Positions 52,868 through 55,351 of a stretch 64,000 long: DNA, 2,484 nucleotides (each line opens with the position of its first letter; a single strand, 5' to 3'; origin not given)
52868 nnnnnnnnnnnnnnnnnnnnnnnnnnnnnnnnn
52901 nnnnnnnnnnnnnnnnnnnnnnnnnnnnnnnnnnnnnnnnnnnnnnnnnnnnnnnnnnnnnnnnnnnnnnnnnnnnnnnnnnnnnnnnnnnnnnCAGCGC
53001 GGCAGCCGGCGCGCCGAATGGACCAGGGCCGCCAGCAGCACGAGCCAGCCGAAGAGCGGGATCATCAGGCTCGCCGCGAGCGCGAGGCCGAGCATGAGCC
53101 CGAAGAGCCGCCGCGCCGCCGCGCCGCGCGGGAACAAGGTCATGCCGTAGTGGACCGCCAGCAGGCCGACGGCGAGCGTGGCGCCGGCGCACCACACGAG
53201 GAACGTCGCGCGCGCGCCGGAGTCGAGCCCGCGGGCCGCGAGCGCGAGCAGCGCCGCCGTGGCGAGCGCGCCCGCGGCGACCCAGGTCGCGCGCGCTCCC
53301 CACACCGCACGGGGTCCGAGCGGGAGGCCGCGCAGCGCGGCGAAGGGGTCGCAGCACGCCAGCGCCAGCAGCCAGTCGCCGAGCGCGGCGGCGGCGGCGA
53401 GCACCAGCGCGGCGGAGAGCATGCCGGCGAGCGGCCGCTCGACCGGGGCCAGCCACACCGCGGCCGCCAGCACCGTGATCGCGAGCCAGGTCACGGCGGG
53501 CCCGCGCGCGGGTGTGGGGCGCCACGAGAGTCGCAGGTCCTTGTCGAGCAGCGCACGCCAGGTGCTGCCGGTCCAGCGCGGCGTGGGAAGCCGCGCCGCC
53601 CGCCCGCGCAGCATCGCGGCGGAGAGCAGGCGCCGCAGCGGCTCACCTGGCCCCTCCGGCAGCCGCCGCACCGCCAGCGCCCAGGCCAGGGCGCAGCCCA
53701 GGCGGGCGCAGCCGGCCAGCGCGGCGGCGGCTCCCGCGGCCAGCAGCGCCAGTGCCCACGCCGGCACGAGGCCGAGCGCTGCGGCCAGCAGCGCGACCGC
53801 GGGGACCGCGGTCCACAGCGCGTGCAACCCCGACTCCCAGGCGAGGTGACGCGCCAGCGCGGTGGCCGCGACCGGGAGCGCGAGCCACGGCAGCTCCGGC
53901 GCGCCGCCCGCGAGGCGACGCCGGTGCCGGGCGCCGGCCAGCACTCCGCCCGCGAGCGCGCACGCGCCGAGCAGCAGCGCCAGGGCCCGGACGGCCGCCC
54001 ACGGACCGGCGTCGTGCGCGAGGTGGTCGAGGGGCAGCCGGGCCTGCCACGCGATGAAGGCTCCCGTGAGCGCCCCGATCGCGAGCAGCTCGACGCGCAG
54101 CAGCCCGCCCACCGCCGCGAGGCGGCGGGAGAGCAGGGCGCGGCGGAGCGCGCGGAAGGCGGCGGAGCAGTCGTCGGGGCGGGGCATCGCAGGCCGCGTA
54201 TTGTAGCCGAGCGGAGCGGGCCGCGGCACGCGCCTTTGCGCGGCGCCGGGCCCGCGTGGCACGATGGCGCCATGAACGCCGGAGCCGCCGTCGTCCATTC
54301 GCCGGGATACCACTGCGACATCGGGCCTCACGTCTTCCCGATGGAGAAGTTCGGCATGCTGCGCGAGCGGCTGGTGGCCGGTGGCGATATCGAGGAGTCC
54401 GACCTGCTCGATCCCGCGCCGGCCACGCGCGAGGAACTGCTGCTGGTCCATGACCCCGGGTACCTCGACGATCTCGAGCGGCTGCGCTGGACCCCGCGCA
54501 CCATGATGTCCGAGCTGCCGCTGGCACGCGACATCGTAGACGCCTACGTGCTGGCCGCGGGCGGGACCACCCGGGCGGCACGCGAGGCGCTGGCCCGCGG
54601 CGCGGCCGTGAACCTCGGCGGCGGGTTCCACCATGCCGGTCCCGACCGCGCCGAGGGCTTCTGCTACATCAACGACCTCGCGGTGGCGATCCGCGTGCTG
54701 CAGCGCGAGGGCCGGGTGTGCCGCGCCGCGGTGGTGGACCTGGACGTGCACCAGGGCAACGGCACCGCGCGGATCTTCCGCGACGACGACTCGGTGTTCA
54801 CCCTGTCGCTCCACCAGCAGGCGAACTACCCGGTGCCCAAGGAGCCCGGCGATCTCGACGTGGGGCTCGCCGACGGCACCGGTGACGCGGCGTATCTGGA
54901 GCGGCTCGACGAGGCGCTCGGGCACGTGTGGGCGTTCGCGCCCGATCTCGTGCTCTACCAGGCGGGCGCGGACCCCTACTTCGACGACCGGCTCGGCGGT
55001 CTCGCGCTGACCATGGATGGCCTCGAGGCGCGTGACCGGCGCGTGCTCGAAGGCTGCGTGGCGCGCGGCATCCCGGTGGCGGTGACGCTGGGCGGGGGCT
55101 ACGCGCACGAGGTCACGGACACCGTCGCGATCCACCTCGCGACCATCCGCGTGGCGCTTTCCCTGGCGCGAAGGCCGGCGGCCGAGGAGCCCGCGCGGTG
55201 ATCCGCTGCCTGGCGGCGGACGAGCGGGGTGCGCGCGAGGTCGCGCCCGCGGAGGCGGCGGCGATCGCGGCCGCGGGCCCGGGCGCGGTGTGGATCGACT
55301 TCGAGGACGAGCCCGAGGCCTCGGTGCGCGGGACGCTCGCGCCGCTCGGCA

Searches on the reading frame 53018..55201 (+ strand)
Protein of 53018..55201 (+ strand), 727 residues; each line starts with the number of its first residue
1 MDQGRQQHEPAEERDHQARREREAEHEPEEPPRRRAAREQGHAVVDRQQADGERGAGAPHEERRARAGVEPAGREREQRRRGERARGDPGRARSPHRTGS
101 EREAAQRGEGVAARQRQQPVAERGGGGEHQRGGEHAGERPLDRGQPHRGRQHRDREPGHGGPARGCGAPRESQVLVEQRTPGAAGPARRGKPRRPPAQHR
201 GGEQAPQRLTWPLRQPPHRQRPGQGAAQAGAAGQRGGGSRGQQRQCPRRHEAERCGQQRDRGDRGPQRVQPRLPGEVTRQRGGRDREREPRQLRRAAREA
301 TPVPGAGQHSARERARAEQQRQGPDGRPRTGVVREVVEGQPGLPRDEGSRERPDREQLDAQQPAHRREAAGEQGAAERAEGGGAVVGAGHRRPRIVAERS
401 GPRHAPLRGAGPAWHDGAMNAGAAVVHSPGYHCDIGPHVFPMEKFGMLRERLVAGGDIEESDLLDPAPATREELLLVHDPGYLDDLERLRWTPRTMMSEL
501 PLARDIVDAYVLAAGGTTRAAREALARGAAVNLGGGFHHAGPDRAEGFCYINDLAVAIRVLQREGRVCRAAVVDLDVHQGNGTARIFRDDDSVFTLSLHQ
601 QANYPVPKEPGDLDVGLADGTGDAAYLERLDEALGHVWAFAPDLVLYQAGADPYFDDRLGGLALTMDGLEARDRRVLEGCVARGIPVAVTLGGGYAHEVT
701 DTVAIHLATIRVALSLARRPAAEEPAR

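Call 65: search_protein_families(library=pfam, proteins=[window:53018-55201:+], max_evalue=0.0001)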
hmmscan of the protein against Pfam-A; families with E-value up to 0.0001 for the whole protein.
window:53018-55201:+ (727 aa): 1 family
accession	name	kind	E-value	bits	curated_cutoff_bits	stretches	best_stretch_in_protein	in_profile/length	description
PF00850.24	Hist_deacetyl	-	3e-61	207.8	27.9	1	438-704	1-291/298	Histone deacetylase domain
